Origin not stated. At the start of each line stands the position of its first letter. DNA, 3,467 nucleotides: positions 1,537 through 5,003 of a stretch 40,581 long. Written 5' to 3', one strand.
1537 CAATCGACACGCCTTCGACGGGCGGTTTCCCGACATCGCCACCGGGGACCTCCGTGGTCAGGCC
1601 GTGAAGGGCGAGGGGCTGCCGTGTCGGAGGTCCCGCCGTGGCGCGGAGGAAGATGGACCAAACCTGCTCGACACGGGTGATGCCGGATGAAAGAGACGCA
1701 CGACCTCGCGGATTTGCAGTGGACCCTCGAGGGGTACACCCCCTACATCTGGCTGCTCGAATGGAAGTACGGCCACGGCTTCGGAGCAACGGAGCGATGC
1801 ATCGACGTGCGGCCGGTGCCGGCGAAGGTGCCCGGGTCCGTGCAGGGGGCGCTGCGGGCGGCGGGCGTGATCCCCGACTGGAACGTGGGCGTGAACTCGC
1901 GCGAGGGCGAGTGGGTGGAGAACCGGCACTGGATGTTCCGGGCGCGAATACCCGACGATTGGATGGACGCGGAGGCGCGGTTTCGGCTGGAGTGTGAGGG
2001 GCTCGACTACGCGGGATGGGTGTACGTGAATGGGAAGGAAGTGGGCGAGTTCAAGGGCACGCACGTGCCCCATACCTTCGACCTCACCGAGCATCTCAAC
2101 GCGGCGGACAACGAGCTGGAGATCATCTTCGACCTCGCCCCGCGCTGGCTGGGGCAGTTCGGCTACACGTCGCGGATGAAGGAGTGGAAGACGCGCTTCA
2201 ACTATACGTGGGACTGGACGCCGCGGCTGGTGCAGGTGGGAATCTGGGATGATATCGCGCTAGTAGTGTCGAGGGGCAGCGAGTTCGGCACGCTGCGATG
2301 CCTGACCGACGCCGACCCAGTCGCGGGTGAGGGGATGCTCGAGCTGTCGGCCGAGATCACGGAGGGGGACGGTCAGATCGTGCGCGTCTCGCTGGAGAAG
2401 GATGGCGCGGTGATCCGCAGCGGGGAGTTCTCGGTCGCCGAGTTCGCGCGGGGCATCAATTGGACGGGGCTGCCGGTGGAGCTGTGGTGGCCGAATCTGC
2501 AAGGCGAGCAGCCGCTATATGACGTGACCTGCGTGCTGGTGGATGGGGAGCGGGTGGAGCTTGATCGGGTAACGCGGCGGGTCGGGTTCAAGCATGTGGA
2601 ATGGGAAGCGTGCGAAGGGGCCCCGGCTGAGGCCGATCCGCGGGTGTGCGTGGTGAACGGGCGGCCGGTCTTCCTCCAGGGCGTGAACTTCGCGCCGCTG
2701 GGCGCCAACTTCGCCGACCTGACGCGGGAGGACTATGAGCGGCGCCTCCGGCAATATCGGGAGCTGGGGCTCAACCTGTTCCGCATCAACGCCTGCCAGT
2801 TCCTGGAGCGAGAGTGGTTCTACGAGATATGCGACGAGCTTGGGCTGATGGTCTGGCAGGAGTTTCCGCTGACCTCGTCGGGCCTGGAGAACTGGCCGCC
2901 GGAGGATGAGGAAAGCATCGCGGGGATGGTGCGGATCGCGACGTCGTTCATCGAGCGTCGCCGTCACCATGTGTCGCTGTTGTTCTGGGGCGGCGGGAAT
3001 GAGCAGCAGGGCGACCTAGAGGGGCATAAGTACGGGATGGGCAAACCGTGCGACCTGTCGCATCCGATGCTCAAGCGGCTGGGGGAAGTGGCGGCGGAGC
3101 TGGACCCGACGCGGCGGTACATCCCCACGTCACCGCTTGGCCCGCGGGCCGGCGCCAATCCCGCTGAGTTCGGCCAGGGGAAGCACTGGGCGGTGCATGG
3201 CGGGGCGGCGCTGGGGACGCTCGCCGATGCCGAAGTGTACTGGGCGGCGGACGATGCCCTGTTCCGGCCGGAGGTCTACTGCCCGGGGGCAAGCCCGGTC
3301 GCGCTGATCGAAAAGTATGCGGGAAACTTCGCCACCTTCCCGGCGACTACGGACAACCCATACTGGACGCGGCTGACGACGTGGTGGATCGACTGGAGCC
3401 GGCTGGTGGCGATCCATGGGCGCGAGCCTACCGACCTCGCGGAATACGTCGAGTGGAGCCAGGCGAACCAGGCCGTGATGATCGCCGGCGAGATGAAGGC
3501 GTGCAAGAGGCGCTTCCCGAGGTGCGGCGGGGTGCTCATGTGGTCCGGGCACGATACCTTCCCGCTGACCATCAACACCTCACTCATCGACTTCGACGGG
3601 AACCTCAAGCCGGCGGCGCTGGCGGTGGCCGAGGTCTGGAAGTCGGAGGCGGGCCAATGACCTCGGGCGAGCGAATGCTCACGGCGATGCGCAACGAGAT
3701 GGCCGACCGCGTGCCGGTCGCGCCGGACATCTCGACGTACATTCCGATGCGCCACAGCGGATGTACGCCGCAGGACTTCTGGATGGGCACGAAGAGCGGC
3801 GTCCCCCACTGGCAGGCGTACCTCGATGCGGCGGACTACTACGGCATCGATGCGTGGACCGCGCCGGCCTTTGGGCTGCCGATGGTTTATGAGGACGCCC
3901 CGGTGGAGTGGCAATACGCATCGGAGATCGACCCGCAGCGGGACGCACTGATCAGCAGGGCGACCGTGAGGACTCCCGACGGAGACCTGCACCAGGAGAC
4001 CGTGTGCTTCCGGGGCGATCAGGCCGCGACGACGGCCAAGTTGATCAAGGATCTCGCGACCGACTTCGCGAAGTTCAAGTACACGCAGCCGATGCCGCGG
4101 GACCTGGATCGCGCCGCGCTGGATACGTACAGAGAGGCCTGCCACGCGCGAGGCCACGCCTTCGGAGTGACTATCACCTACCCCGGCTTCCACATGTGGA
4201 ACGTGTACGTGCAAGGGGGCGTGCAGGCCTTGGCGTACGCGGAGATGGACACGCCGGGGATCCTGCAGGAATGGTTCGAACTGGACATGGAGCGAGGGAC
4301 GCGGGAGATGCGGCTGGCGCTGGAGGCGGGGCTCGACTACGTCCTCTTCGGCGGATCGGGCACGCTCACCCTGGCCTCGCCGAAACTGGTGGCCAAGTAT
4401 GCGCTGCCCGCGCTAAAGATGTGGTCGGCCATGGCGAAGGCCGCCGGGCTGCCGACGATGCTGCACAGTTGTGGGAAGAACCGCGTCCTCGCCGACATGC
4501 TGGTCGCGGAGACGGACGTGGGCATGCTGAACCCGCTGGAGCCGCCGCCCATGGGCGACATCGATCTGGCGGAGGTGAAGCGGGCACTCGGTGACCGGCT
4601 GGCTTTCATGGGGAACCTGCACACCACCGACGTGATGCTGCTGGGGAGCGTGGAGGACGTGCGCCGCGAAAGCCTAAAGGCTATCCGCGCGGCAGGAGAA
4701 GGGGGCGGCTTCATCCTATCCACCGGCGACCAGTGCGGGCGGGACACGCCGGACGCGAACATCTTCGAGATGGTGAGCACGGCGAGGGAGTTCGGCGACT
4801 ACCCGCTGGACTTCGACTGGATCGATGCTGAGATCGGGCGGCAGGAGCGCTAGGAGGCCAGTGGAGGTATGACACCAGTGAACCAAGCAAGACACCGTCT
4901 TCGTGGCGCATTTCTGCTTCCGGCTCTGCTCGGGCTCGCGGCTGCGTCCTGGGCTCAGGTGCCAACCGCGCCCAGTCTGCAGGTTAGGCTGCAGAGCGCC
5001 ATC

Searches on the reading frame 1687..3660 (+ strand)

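Call 70: search_protein_families(library=pfam, proteins=[window:1687-3660:+], max_evalue=0.00001)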
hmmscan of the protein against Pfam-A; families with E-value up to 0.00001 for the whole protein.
window:1687-3660:+ (657 aa): 3 families
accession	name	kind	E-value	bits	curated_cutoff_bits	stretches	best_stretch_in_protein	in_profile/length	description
PF22666.2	Glyco_hydro_2_N2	-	1.2e-28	100.7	27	1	44-187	12-166/167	Glycosyl hydrolase 2 galactose-binding domain-like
PF02836.23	Glyco_hydro_2_C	-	3.6e-08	33.4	21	1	321-476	8-156/302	Glycosyl hydrolases family 2, TIM barrel domain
PF02837.24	Glyco_hydro_2_N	-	5e-07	30.2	28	1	87-147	74-132/169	Glycosyl hydrolases family 2, sugar binding domain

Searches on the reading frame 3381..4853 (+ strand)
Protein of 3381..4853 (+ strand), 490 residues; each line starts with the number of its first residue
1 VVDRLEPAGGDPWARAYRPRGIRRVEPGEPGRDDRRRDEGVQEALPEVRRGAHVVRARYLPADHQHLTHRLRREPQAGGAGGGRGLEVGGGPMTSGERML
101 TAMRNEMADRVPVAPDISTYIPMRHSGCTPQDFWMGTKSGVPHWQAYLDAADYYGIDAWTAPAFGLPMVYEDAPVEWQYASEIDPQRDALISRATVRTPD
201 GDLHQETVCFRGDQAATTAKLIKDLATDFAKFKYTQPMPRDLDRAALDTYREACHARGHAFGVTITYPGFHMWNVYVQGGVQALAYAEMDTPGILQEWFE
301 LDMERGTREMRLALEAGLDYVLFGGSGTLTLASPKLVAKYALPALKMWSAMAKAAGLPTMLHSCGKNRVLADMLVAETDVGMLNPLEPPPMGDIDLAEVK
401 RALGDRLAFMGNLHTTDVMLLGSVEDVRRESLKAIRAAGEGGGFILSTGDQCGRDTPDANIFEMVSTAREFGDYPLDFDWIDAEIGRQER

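Call 70: search_protein_families(library=pfam, proteins=[window:3381-4853:+], max_evalue=0.00001)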
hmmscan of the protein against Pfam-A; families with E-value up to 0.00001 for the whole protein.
window:3381-4853:+ (490 aa): 1 family
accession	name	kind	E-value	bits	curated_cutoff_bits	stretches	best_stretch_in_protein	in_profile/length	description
PF01208.23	URO-D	-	1.4e-18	67.5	23.9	1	314-470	195-345/346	Uroporphyrinogen decarboxylase (URO-D)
